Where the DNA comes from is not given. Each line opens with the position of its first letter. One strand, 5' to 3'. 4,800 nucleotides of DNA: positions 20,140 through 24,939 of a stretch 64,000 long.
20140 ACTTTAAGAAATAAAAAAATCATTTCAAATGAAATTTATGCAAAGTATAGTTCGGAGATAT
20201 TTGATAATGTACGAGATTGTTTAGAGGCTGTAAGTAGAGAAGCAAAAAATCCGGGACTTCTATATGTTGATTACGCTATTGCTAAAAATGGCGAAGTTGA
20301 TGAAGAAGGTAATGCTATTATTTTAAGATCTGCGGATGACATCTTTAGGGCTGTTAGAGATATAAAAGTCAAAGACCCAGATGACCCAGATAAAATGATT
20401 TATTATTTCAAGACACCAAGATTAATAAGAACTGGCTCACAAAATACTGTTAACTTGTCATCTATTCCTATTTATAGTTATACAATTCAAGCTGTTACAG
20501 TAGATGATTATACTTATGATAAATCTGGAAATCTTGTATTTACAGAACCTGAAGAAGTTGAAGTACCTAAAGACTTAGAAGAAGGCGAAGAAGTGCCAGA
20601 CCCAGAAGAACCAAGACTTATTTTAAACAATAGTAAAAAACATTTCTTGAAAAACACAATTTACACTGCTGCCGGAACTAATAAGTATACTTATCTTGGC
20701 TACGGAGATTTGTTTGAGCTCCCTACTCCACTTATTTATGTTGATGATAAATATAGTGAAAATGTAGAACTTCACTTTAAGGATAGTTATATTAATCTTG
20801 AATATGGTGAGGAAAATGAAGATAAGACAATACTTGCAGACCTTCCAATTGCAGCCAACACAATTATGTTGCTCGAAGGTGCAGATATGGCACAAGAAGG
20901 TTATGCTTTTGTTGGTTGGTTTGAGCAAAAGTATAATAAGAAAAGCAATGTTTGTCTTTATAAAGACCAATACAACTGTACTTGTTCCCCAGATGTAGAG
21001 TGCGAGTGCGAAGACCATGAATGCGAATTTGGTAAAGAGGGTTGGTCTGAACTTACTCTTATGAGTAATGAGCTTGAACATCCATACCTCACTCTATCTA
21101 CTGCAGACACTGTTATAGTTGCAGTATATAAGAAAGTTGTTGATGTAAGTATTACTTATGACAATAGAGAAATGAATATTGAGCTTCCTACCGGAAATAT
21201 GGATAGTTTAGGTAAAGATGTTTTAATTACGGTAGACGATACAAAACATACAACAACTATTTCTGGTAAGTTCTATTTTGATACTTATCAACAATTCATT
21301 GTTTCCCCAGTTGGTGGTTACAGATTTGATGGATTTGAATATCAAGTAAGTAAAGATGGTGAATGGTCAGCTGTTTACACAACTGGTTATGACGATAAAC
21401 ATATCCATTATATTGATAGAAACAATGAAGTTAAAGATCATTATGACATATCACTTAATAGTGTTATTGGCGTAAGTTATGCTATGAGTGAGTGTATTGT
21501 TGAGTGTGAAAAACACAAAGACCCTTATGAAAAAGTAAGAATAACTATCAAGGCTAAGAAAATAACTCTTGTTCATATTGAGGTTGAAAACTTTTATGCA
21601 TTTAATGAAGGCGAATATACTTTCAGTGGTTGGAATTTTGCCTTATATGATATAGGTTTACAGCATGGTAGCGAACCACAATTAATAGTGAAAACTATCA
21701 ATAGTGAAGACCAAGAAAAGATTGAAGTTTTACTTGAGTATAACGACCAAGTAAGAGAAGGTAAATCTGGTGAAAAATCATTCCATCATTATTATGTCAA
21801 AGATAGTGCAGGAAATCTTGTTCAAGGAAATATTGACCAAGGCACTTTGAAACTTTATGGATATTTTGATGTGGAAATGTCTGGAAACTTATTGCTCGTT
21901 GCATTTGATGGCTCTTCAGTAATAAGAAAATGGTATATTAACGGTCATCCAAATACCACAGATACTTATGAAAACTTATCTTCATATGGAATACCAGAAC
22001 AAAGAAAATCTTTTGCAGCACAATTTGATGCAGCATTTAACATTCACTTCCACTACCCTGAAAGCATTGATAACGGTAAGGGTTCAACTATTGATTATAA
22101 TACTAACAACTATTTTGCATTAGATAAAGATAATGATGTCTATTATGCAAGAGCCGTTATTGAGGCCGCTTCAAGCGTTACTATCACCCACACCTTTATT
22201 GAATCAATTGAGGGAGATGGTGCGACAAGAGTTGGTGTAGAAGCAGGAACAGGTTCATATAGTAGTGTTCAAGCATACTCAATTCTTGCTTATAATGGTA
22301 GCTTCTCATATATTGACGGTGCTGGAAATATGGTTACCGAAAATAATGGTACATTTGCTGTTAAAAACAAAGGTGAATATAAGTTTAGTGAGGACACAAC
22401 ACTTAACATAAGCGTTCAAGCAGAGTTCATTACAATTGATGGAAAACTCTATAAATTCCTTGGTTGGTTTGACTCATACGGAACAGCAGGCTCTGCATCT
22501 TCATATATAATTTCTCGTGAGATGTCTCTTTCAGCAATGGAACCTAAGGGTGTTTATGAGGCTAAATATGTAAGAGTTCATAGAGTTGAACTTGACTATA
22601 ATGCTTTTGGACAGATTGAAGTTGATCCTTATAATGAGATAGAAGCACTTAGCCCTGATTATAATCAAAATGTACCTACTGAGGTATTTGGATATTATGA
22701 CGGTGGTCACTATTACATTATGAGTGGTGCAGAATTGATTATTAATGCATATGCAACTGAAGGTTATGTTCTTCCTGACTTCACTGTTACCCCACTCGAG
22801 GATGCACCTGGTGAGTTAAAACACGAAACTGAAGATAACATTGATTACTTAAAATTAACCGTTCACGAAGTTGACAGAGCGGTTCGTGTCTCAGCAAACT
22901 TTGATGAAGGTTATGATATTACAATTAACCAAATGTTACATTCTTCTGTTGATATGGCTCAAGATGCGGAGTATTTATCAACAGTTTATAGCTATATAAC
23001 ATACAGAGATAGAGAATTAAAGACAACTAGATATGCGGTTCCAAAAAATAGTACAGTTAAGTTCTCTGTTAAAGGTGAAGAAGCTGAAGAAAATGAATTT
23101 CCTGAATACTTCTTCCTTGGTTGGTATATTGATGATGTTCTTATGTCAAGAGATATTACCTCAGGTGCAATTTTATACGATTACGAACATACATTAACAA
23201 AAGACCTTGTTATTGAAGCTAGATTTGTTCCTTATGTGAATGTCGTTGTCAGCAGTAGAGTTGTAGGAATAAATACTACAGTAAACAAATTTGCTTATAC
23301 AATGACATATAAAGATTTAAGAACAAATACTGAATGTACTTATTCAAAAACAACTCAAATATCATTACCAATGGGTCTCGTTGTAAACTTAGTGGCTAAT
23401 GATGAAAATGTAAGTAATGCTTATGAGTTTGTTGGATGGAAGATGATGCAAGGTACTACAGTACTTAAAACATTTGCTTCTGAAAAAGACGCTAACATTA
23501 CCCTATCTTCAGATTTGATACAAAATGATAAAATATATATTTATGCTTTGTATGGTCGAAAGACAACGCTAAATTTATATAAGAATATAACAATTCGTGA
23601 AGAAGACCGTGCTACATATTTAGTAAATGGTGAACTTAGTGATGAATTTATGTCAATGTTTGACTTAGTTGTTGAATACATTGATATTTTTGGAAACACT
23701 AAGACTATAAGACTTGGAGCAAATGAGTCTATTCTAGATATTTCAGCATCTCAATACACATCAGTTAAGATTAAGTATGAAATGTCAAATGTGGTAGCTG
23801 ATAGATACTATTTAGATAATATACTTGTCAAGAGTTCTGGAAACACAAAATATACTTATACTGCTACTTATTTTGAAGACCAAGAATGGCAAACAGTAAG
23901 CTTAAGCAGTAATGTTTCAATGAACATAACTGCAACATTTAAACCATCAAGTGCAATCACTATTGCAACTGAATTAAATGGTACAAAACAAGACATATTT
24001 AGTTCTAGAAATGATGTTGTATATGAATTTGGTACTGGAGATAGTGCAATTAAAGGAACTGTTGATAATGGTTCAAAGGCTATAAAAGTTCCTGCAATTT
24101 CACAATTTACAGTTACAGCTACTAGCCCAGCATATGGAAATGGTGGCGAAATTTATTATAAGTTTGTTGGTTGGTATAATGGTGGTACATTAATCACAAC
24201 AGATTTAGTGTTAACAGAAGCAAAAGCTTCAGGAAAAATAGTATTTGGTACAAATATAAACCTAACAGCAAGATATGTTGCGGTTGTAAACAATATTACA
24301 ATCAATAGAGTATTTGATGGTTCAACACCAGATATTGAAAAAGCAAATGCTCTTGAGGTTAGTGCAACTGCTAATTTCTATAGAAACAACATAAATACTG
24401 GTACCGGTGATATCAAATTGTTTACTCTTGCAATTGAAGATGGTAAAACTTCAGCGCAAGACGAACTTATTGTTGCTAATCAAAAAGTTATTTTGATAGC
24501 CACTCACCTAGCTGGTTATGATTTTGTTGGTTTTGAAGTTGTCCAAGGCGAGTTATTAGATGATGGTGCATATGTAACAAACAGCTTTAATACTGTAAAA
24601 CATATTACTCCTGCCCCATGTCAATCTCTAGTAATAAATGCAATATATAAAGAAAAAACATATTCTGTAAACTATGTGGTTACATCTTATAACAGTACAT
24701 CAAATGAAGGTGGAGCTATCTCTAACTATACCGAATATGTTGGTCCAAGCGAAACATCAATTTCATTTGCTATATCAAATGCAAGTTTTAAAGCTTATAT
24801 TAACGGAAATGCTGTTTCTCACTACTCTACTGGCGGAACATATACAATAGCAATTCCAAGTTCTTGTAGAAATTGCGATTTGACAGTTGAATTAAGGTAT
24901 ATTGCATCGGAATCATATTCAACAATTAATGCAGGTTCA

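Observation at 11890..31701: Single 19.8-kb ORF encoding a 6,603-aa predicted lipoprotein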

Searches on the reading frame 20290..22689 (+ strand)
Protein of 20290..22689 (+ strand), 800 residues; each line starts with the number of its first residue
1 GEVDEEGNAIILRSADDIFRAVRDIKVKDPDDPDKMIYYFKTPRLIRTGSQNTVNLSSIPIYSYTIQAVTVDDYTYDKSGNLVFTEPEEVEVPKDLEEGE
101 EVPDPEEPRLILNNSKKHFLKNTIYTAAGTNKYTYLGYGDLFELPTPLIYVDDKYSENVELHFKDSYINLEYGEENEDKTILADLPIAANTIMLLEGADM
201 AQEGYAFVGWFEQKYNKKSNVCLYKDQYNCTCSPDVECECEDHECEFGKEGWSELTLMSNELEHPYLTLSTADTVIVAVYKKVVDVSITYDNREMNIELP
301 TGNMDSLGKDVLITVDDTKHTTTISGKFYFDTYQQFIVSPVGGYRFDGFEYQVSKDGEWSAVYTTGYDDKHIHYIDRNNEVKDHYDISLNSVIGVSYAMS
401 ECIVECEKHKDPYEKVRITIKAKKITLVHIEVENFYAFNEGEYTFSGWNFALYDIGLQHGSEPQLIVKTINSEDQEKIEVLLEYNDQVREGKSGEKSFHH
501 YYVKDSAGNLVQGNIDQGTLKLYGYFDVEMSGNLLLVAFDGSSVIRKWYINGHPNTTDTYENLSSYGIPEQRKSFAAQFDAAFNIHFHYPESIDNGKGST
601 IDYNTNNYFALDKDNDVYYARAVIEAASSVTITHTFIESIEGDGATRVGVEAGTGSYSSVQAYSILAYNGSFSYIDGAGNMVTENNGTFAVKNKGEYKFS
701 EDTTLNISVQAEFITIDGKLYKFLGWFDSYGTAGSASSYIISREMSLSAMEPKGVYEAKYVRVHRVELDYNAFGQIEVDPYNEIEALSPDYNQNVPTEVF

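Call 7: search_protein_families(library=pfam, proteins=[window:20290-22689:+], max_evalue=1)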
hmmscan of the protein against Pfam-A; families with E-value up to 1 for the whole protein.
window:20290-22689:+ (800 aa): 1 family
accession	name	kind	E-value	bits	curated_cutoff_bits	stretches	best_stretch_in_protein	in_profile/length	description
PF09479.16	Flg_new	-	0.0019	18.7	27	1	198-215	26-43/65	Listeria-Bacteroides repeat domain (List_Bact_rpt)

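Call 93: search_protein_families(library=ncbifam, proteins=[window:20290-22689:+], max_evalue=0.01)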
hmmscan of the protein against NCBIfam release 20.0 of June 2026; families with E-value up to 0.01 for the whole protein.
window:20290-22689:+ (800 aa): 0 families

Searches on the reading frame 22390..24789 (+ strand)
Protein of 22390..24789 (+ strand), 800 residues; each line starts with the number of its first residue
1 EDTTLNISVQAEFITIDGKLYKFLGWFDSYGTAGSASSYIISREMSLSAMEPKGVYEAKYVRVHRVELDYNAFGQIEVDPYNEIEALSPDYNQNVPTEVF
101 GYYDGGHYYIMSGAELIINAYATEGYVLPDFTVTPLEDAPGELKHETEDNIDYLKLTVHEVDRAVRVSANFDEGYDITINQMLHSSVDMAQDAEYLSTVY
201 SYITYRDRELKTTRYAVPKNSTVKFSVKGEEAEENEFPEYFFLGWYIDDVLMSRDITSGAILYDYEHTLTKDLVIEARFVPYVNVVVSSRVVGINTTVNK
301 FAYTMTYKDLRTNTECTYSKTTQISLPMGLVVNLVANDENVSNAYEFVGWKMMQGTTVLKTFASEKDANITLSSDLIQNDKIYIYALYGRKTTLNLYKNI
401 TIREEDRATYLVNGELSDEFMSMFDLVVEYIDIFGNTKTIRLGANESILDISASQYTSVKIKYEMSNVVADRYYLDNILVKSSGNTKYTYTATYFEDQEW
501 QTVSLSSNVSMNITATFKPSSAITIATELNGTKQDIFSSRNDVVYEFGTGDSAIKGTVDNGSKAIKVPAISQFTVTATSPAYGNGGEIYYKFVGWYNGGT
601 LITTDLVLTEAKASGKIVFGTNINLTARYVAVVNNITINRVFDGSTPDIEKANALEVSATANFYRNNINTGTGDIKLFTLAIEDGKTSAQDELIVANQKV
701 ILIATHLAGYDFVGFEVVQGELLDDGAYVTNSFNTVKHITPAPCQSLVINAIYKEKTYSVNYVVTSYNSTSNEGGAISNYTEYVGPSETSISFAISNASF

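Call 7: search_protein_families(library=pfam, proteins=[window:22390-24789:+], max_evalue=1)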
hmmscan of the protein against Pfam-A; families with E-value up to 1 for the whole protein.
window:22390-24789:+ (800 aa): 2 families
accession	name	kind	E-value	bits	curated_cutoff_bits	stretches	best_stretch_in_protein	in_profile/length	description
PF18998.6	Flg_new_2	-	0.13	12.7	23.6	1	681-722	7-47/73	Divergent InlB B-repeat domain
PF22768.1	SPP1_Dit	-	0.5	11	25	0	146-185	13-51/97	Siphovirus-type tail component, C-terminal domain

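Call 93: search_protein_families(library=ncbifam, proteins=[window:22390-24789:+], max_evalue=0.01)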
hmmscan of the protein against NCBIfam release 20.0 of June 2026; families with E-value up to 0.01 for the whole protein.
window:22390-24789:+ (800 aa): 0 families

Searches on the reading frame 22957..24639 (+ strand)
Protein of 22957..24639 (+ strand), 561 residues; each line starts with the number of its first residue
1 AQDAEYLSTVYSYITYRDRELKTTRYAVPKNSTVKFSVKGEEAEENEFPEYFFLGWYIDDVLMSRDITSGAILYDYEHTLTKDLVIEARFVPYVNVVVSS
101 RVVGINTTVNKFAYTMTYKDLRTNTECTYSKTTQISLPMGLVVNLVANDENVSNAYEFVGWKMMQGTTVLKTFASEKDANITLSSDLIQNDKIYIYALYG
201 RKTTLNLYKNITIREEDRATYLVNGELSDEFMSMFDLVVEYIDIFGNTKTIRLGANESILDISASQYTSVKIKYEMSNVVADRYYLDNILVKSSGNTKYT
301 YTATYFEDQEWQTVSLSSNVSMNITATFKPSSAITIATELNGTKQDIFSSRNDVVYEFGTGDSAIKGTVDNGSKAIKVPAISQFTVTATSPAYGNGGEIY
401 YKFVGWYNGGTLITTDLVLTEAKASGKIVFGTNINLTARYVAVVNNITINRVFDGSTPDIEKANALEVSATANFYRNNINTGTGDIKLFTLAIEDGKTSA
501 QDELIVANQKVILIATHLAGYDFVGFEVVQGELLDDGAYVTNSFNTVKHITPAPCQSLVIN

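Call 78: search_protein_families(library=pfam, alignment_id=A5, max_evalue=0.01)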
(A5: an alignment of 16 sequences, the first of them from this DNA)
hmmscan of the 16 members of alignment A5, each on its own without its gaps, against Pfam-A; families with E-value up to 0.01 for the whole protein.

A. member 1, seq(561 aa): 0 families

B. families by the number of members that match (of 16 scanned): 6 families
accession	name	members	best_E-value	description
PF18998.6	Flg_new_2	5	3e-05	Divergent InlB B-repeat domain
PF09479.16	Flg_new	2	1.3e-07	Listeria-Bacteroides repeat domain (List_Bact_rpt)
PF16820.11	PKD_3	1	0.00022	PKD-like domain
PF17587.7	Dmd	1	0.0018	Discriminator of mRNA degradation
PF13927.12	Ig_3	1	0.0025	Immunoglobulin domain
PF24312.1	Ig-like_POM152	1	0.0075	Nucleoporin POM152, Ig-like domain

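Call 83: predict_structure(alignment_id=A5)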
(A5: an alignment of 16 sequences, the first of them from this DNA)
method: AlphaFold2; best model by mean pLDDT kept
length: 561 residues; sequences in the alignment: 16
mean_pLDDT: 83.1   pTM: 0.61
mean pLDDT of the five models: 83.1, 79.5, 78.8, 78.1, 76.4
residues with pLDDT >= 90: 180; 70-90: 298; 50-70: 75; < 50: 8
segments of 3 or more residues with pLDDT < 50: 392-397
pLDDT, mean of each block of 10 residues (from residue 1): 74 91 91 90 65 90 88 91 91 91 85 91 88 83 89 81 90 95 91 92 91 87 88 94 91 94 87 89 85 72 56 69 90 85 63 76 74 78 78 51 85 87 79 84 87 70 77 77 75 84 86 86 86 76 82 85 88
secondary structure, 60 per line:
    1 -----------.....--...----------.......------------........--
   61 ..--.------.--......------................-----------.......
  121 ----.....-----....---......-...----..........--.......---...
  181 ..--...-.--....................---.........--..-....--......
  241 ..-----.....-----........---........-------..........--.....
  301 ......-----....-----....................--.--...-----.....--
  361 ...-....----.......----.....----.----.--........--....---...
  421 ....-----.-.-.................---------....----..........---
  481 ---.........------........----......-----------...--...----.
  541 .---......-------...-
elements in order: E12-16 E19-21 E32-38 E51-58 E75-80 E87-102 E114-120 E125-129 E135-138 E142-147 E156-165 E168-174 E178-182 E192-211 H215-221 H229-232 E235-242 E248-252 E258-265 E269-276 E284-293 E296-302 H303-306 E312-315 E321-340 E354-358 E365-368 E373-379 E384-388 E401-408 E411-414 E418-420 H421-424 E434-450 H460-463 E468-477 E484-492 E499-506 E511-516 E528-530 E533-535 E545-550 E558-560

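Call 87: fold_search(model_id=the predicted structure, library=pdb)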
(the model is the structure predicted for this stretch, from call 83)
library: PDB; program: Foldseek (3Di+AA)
matches with E <= 10: 930; with E <= 0.001: 54
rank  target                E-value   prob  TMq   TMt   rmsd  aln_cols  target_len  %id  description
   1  7w6b                  2.2e-09  1.00  0.20  0.16  13.8       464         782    9  Crystal Structure of PitA from pilus islet-2 of Streptococcus oralis (released 2022-06-01)
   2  7vcr_A                2.7e-09  1.00  0.22  0.25  13.5       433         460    9  Crystal Structure of PitA fragment from pilus islet-2 of Streptococcus oralis (released 2022-06-01)
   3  7vcn_B                3.3e-09  1.00  0.20  0.23  15.3       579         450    8  Crystal Structure of PitA fragment from pilus islet-2 of Streptococcus oralis with Tb-Xo4 (released 2022-07-13)
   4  7u8t_A                1.6e-08  1.00  0.14  0.15  26.8       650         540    8  Vps13 adaptor binding domain in complex with Mcp1 PxP motif peptide (released 2022-03-30)
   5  7vcr_B                2.1e-08  1.00  0.22  0.26  12.3       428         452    9  Crystal Structure of PitA fragment from pilus islet-2 of Streptococcus oralis (released 2022-06-01)
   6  6m3y                  2.1e-07  1.00  0.24  0.18  14.7       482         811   12  Crystal structure of pilus adhesin, SpaC from Lactobacillus rhamnosus GG - open conformation (released 2020-07-29)
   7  6m48_A                2.8e-07  1.00  0.22  0.17  15.7       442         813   12  Crystal structure of pilus adhesin, SpaC from Lactobacillus rhamnosus GG - P21212 form (released 2020-07-29)
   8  7u8t_B                5.7e-07  0.99  0.14  0.13  27.5       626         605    8  Vps13 adaptor binding domain in complex with Mcp1 PxP motif peptide (released 2022-03-30)
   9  6m48_B                1.2e-06  1.00  0.20  0.15  15.3       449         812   11  Crystal structure of pilus adhesin, SpaC from Lactobacillus rhamnosus GG - P21212 form (released 2020-07-29)
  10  2y1v_A                1.4e-06  0.97  0.12  0.12  24.8       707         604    8  Full length structure of RrgB Pilus protein from Streptococcus pneumoniae (released 2011-11-09)
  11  4oq1                  2.3e-06  1.00  0.18  0.26  12.3       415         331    9  Structure of the Streptococcal ancillary pilin (released 2014-04-23)
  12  6m7c                  7.8e-06  1.00  0.14  0.25  15.1       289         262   14  Crystal structure of C-terminal fragment of pilus adhesin SpaC from Lactobacillus rhamnosus GG (released 2020-07-29)
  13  3gld_C                1.5e-05  1.00  0.18  0.32  15.2       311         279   11  Crystal Structure of the Major Pilin from Streptococcus pyogenes E117A mutant (released 2009-06-02)
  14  6vjb                  1.5e-05  0.80  0.16  0.08  35.1       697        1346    9  Crystal structure of a catalytically inactive CXC Chemokine-degrading protease SpyCEP from Streptococcus pyogenes (released 2020-04-15)
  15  3b2m_C                1.8e-05  1.00  0.17  0.30  16.6       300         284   11  Crystal Structure of the Major Pilin from Streptococcus pyogenes (released 2007-12-18)
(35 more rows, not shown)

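Call 88: fold_search(model_id=the predicted structure, library=viral)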
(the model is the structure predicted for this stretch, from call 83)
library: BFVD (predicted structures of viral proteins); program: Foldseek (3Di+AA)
matches with E <= 10: 719; with E <= 0.001: 33
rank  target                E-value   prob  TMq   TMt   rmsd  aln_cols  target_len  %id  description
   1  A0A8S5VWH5            1.6e-15  1.00  0.14  0.08  46.9       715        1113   12  (no name in the UniProt tables at hand)
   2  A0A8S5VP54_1          4.3e-12  1.00  0.12  0.06  41.0       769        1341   10  (no name in the UniProt tables at hand)
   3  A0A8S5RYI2            1.6e-11  1.00  0.22  0.19  16.2       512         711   10  Tail collar fiber protein [Myoviridae sp. ctNQV2]
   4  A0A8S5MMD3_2          4.3e-11  1.00  0.20  0.12  30.5       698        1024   11  Baseplate J like protein [Siphoviridae sp. ctxc31]
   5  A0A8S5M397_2          1.3e-10  1.00  0.21  0.13  35.6       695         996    8  FdeC-like protein [Siphoviridae sp. ctqpo8]
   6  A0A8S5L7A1            2.1e-10  1.00  0.13  0.08  27.9       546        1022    9  Structural protein [CrAss-like virus sp. ctt4r3]
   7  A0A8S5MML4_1          1.7e-09  1.00  0.18  0.14  21.2       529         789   11  Cell wall surface anchor family domain protein [Siphoviridae sp. ctxc31]
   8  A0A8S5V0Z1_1          2.9e-09  1.00  0.19  0.13  29.7       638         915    9  Putative membrane protein [Siphoviridae sp. ct3r22]
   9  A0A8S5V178            4.4e-09  1.00  0.25  0.15  13.1       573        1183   12  Baseplate J like protein [Siphoviridae sp. ct3r22]
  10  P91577                4.6e-09  1.00  0.14  0.10  29.6       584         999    9  Spheroidin [Choristoneura fumiferana entomopoxvirus]
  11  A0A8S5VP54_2          4.9e-09  1.00  0.20  0.10  33.7       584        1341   10  (no name in the UniProt tables at hand)
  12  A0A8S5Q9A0            2.3e-08  1.00  0.19  0.20  15.5       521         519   10  INTERNALIN B BINDING, LEUCINE RICH REPEAT.2A [Siphoviridae sp. ctdcr45]
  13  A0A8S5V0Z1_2          8.3e-08  1.00  0.20  0.14  20.4       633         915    9  Putative membrane protein [Siphoviridae sp. ct3r22]
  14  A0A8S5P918            9.2e-08  1.00  0.17  0.08  28.3       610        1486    9  Collagen triple helix repeat protein [Podoviridae sp. ctU7u6]
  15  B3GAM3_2              3.1e-07  0.99  0.15  0.12  29.7       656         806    8  AMDV4_2 [uncultured virus]
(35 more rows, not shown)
